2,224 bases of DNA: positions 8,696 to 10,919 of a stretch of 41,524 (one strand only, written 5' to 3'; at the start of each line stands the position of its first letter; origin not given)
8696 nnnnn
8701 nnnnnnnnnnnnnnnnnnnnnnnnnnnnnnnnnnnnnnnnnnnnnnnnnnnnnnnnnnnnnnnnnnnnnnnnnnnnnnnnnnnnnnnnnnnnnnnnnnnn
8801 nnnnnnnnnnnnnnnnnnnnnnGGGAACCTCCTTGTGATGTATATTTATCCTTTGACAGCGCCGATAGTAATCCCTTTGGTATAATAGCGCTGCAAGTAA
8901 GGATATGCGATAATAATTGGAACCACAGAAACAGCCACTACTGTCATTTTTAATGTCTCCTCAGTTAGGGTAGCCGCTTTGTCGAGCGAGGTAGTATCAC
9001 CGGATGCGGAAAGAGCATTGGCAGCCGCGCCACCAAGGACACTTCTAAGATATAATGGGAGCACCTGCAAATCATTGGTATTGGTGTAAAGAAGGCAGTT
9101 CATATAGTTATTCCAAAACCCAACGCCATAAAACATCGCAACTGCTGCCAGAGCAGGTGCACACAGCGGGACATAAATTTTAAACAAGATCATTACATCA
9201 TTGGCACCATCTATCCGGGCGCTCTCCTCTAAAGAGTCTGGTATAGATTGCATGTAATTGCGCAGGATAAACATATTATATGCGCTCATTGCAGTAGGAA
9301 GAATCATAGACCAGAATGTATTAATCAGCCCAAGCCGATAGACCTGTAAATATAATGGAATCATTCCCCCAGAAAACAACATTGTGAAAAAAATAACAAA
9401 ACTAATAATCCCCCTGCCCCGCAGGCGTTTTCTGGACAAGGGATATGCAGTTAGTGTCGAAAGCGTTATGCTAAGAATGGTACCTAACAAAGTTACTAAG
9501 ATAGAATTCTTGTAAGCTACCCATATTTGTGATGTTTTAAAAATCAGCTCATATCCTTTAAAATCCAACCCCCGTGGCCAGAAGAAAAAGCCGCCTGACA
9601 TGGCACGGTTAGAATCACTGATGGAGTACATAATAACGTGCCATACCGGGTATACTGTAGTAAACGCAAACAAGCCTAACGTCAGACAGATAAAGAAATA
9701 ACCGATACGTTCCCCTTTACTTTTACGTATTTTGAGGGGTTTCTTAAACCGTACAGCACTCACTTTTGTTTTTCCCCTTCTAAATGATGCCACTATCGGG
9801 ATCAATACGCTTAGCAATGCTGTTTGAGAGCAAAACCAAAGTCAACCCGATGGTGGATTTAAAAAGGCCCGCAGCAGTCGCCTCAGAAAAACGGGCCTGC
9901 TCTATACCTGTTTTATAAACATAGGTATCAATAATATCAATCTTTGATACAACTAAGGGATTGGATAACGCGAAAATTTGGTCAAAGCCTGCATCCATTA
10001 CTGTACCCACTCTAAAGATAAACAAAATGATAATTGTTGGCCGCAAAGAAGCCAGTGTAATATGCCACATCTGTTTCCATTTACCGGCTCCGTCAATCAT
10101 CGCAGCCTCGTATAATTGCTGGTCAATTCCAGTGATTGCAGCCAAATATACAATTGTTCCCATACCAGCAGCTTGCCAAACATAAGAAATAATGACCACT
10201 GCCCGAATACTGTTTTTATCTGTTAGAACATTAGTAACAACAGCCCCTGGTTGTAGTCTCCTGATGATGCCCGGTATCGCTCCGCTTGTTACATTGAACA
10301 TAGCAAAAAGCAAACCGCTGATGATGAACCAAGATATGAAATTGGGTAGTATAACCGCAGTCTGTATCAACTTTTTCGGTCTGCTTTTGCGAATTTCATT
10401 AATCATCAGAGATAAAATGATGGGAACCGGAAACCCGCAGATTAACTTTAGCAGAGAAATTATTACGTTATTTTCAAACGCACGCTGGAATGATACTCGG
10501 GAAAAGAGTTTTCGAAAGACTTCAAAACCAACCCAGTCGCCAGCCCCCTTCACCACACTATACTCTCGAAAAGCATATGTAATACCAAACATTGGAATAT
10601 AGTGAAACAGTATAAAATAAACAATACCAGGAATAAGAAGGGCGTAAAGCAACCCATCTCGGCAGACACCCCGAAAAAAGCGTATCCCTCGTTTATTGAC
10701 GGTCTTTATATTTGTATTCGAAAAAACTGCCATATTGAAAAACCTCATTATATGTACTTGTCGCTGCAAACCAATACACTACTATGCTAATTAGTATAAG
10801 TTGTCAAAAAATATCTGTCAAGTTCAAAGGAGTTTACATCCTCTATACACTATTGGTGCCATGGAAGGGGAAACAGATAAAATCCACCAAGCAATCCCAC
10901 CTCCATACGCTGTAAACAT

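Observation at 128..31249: One unusual sugar-catabolic gene set present twice, diverged and shuffled, on either side of a single regulator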

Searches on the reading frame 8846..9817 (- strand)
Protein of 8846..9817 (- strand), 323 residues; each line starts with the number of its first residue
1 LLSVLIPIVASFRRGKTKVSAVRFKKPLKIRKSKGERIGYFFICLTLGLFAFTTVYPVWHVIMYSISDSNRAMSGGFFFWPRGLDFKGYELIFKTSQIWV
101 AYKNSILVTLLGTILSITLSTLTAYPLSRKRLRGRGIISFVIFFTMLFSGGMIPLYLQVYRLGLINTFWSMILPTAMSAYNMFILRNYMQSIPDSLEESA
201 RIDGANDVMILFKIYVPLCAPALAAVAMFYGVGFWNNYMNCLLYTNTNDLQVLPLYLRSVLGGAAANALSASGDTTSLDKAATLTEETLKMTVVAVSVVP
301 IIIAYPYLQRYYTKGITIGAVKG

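Call 3: search_protein_families(library=pfam, proteins=[window:8846-9817:-])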
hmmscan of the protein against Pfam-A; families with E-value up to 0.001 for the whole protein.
window:8846-9817:- (323 aa): 1 family
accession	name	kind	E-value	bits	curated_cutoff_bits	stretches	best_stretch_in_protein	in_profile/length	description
PF00528.27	BPD_transp_1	-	5.9e-12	46.1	26.4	1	117-316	2-182/184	Binding-protein-dependent transport system inner membrane component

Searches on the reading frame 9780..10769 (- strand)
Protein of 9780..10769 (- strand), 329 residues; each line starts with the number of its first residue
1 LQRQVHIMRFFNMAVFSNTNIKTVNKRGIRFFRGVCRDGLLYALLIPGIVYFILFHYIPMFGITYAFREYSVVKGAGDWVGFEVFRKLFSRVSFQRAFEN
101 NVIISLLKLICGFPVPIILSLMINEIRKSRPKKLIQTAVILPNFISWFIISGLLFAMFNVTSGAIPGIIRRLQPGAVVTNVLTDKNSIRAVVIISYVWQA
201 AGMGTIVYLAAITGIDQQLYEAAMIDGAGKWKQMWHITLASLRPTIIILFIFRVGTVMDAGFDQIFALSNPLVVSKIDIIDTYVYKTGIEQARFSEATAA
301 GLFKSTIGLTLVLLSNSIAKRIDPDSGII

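Call 3: search_protein_families(library=pfam, proteins=[window:9780-10769:-])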
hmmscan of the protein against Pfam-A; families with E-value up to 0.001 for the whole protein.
window:9780-10769:- (329 aa): 1 family
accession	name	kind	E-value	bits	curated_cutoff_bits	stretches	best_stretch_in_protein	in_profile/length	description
PF00528.27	BPD_transp_1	-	1.3e-14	54.8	26.4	1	118-324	3-180/184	Binding-protein-dependent transport system inner membrane component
